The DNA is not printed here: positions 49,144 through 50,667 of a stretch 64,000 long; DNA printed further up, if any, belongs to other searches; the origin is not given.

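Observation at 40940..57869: ~17 kb envelope-glycan biosynthesis cluster (4 GT2, flippase, two FemAB/CelD-like transferases, large membrane proteins, AKR, GMC oxidoreductase) interleaved with three paralogous secreted GH26-like hydrolases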

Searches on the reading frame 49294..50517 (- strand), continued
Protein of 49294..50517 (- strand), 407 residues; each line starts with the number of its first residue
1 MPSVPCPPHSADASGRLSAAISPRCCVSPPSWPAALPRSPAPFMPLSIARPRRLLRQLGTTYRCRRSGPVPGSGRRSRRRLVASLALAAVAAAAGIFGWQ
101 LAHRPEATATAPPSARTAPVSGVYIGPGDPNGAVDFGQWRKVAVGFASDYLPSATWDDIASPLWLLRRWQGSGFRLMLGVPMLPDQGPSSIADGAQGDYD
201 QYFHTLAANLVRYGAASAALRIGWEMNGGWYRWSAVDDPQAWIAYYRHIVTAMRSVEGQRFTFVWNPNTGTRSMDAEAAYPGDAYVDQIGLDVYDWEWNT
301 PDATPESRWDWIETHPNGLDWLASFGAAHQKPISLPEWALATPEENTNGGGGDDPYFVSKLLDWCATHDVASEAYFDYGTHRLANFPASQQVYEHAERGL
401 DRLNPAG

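Call 21: find_encoding_contigs(protein=P0006, flank=10000, max_places=3)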
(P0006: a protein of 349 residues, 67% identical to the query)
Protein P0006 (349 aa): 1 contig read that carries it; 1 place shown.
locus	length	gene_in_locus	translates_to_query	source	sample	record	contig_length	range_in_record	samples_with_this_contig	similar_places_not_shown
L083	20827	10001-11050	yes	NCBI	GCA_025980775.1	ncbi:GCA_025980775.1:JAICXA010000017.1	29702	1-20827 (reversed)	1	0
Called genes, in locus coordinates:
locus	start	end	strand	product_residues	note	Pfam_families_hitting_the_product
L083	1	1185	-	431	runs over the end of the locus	-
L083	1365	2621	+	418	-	PF04230:PS_pyruv_trans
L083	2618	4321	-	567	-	PF00890:FAD_binding_2 (faint), PF05834:Lycopene_cycl (faint), PF07992:Pyr_redox_2 (weak), PF12831:FAD_oxidored (faint), PF05199:GMC_oxred_C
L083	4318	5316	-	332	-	PF00248:Aldo_ket_red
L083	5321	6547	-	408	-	PF00535:Glycos_transf_2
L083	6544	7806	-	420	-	PF01943:Polysacc_synt (weak)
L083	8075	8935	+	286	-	PF13641:Glyco_tranf_2_3 (weak), PF00535:Glycos_transf_2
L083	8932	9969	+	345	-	PF00535:Glycos_transf_2, PF13641:Glyco_tranf_2_3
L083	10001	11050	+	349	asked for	PF02156:Glyco_hydro_26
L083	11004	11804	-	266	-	-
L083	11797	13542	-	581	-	-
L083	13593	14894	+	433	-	PF00437:T2SSE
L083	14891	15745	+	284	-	PF00482:T2SSF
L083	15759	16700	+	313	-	PF00482:T2SSF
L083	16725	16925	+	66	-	-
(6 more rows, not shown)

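Call 51: search_protein_families(library=pfam, proteins=[L001:2595-3989:+, L045:13168-13992:-, L026:4743-6215:+, L004:15145-16356:+, L003:11959-13407:+, L077:16344-17507:+, L029:4895-6406:+, L012:7318-8892:+, L069:13849-15294:+, L033:13491-15041:-], max_evalue=0.0001)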
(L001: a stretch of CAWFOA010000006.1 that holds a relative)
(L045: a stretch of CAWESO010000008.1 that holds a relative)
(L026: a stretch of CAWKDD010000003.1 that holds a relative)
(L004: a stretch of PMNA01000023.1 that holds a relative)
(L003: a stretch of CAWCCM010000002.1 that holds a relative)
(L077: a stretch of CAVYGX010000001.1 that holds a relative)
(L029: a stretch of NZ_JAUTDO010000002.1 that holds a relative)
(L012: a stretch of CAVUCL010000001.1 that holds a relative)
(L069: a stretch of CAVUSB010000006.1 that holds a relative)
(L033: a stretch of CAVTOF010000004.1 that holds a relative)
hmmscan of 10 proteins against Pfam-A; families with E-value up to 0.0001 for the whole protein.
L001:2595-3989:+ (464 aa): 5 families
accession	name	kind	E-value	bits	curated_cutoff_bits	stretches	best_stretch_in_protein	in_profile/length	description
PF13692.12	Glyco_trans_1_4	-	7e-38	130.5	27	1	292-426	3-142/142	Glycosyl transferases group 1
PF00534.26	Glycos_transf_1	-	1.2e-37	129.5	26.4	1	287-439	12-171/172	Glycosyl transferases group 1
PF13439.12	Glyco_transf_4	-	1.1e-17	65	28.5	1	122-276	1-166/170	Glycosyltransferase Family 4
PF13579.12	Glyco_trans_4_4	-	2.5e-11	44.6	29.7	1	123-275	1-158/158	Glycosyl transferase 4-like domain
PF13524.12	Glyco_trans_1_2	-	1e-06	29.2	25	1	349-453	23-141/144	Glycosyl transferase-like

L045:13168-13992:- (274 aa): 5 families
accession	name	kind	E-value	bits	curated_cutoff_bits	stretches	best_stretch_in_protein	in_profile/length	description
PF00106.31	adh_short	-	5.4e-39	134.1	26.6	1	10-188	1-190/195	short chain dehydrogenase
PF13561.12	adh_short_C2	-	1.9e-31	109.9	27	1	16-190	1-186/236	Enoyl-(Acyl carrier protein) reductase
PF08659.16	KR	-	3.4e-08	34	22.6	1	12-159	3-161/180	KR domain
PF01370.27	Epimerase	-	7.5e-08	32.5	20.9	1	12-159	1-154/240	NAD dependent epimerase/dehydratase family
PF13460.12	NAD_binding_10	-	6.9e-05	23.2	27.2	0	16-195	1-159/184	NAD(P)H-binding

L026:4743-6215:+ (490 aa): 3 families
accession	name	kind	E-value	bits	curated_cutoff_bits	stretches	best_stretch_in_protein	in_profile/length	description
PF02826.25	2-Hacid_dh_C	-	5.9e-44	150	25.1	1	288-451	9-176/178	D-isomer specific 2-hydroxyacid dehydrogenase, NAD binding domain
PF13241.12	NAD_binding_7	-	6e-05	24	22.1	1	312-388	7-83/104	Putative NAD(P)-binding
PF00070.33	Pyr_redox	-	9.3e-05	23.3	22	0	315-348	2-35/82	Pyridine nucleotide-disulphide oxidoreductase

L004:15145-16356:+ (403 aa): 4 families
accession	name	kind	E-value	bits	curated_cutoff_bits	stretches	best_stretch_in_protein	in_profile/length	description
PF00535.33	Glycos_transf_2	-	6.2e-30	104.8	23.3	1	72-229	1-164/168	Glycosyl transferase family 2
PF13641.12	Glyco_tranf_2_3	-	3.5e-22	80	27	1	69-269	1-212/230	Glycosyltransferase like family 2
PF10111.15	Glyco_tranf_2_2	-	4.1e-14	53.1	27.3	1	83-252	14-201/276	Glycosyltransferase like family 2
PF13632.12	Glyco_trans_2_3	-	1.6e-06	28.5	27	1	148-265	1-120/198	Glycosyl transferase family group 2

L003:11959-13407:+ (482 aa): 4 families
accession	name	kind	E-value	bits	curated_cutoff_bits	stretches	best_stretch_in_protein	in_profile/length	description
PF01656.29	CbiA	-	3e-11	43.8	25.4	1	264-432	1-115/125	CobQ/CobB/MinD/ParA nucleotide binding domain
PF13614.12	AAA_31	-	8.6e-11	42.5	27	1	263-404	3-153/177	AAA domain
PF10609.15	ParA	-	8.9e-07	29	27.1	1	263-435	5-180/246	NUBPL iron-transfer P-loop NTPase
PF06564.18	CBP_BcsQ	-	7.2e-05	22.8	21.3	0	263-299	3-39/234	Cellulose biosynthesis protein BcsQ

L077:16344-17507:+ (387 aa): 3 families
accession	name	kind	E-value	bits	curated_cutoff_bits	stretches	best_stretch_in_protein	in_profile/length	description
PF00437.27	T2SSE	-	1.1e-43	149.7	24.9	1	128-287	134-283/370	Type II/IV secretion system protein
PF13401.12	AAA_22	-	7.8e-06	26.7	27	0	137-174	6-42/130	AAA domain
PF13604.12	AAA_30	-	6.7e-05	23.1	27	0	128-232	10-113/191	AAA domain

L029:4895-6406:+ (503 aa): 1 family
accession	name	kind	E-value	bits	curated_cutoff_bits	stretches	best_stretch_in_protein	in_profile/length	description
PF13231.12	PMT_2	-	1e-15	58.7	26.1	1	80-226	8-156/160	Dolichyl-phosphate-mannose-protein mannosyltransferase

L012:7318-8892:+ (524 aa): 4 families
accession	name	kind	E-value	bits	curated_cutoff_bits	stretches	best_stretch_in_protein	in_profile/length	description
PF13692.12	Glyco_trans_1_4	-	1.7e-20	74.1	27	1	348-485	2-142/142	Glycosyl transferases group 1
PF13439.12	Glyco_transf_4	-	1e-12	48.9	28.5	1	150-339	9-170/170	Glycosyltransferase Family 4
PF00534.26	Glycos_transf_1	-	2.5e-09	37.4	26.4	1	348-498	16-171/172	Glycosyl transferases group 1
PF13524.12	Glyco_trans_1_2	-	6.4e-08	33.1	25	1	409-506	33-135/144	Glycosyl transferase-like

L069:13849-15294:+ (481 aa): 2 families
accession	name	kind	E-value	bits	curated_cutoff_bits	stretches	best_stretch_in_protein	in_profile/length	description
PF02397.22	Bac_transf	-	1.3e-63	214.2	27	1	297-477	1-179/179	Bacterial sugar transferase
PF13727.12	CoA_binding_3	-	6.3e-15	56.1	25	1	135-259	50-175/175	CoA-binding domain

L033:13491-15041:- (516 aa): 1 family
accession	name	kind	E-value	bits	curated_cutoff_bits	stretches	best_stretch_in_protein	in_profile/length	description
PF04932.20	Wzy_C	-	2.1e-11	44.2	31.7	1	296-430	4-149/149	O-Antigen ligase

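Call 71: search_solved_structures(query=A1, max_evalue=0.001, show_alignments=3)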
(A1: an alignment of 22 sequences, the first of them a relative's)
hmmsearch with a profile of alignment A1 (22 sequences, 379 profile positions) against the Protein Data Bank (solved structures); distinct sequences matched with E-value up to 0.001: 35.
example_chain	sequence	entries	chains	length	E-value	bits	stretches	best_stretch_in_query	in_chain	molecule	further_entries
4yn5_A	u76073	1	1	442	7.7e-15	58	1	142-270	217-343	Mannan endo-1,4-beta-mannosidase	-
8xvj_R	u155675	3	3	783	2.6e-14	56.3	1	28-336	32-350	Endoglucanase H,Endothelin-1 receptor,Soluble cytochrome b562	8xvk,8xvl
8xvi_R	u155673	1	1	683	3.6e-14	55.8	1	37-331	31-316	Endoglucanase H,Endothelin-1 receptor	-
2bv9_A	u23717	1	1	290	1.2e-13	54.1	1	43-326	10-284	ENDOGLUCANASE H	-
2bvd_A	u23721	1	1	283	2.7e-13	53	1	43-323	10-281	ENDOGLUCANASE H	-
2v3g_A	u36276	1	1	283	3.5e-13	52.6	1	43-322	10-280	ENDOGLUCANASE H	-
7xp4_R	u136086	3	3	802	9.3e-13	51.2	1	39-325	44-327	Endoglucanase H,Taste receptor type 2 member 46,Endoglucanase H,Taste receptor type 2 memb | Endoglucanase H,Taste receptor type 2 member 46,Bitter taste recept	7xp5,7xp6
2vi0_A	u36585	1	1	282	1.1e-12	51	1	43-322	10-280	Endoglucanase H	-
2cip_A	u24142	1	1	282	8e-12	48.1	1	43-321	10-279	ENDOGLUCANASE H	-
2cit_A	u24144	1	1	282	1.2e-11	47.6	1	43-322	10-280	ENDOGLUCANASE H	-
2bvt_A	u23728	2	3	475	1.2e-11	47.5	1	147-329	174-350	BETA-1,4-MANNANASE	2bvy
6zpl_C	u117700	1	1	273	1.2e-11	47.5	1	45-321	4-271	Endoglucanase H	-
2x2y_A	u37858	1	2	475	1.9e-11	46.9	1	148-328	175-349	MAN26A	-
3tp4_A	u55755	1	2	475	5.8e-11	45.3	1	147-220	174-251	computational Design of Enzyme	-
2vx4_A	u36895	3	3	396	7e-09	38.4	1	143-262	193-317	CELLVIBRIO JAPONICUS MANNANASE CJMAN26C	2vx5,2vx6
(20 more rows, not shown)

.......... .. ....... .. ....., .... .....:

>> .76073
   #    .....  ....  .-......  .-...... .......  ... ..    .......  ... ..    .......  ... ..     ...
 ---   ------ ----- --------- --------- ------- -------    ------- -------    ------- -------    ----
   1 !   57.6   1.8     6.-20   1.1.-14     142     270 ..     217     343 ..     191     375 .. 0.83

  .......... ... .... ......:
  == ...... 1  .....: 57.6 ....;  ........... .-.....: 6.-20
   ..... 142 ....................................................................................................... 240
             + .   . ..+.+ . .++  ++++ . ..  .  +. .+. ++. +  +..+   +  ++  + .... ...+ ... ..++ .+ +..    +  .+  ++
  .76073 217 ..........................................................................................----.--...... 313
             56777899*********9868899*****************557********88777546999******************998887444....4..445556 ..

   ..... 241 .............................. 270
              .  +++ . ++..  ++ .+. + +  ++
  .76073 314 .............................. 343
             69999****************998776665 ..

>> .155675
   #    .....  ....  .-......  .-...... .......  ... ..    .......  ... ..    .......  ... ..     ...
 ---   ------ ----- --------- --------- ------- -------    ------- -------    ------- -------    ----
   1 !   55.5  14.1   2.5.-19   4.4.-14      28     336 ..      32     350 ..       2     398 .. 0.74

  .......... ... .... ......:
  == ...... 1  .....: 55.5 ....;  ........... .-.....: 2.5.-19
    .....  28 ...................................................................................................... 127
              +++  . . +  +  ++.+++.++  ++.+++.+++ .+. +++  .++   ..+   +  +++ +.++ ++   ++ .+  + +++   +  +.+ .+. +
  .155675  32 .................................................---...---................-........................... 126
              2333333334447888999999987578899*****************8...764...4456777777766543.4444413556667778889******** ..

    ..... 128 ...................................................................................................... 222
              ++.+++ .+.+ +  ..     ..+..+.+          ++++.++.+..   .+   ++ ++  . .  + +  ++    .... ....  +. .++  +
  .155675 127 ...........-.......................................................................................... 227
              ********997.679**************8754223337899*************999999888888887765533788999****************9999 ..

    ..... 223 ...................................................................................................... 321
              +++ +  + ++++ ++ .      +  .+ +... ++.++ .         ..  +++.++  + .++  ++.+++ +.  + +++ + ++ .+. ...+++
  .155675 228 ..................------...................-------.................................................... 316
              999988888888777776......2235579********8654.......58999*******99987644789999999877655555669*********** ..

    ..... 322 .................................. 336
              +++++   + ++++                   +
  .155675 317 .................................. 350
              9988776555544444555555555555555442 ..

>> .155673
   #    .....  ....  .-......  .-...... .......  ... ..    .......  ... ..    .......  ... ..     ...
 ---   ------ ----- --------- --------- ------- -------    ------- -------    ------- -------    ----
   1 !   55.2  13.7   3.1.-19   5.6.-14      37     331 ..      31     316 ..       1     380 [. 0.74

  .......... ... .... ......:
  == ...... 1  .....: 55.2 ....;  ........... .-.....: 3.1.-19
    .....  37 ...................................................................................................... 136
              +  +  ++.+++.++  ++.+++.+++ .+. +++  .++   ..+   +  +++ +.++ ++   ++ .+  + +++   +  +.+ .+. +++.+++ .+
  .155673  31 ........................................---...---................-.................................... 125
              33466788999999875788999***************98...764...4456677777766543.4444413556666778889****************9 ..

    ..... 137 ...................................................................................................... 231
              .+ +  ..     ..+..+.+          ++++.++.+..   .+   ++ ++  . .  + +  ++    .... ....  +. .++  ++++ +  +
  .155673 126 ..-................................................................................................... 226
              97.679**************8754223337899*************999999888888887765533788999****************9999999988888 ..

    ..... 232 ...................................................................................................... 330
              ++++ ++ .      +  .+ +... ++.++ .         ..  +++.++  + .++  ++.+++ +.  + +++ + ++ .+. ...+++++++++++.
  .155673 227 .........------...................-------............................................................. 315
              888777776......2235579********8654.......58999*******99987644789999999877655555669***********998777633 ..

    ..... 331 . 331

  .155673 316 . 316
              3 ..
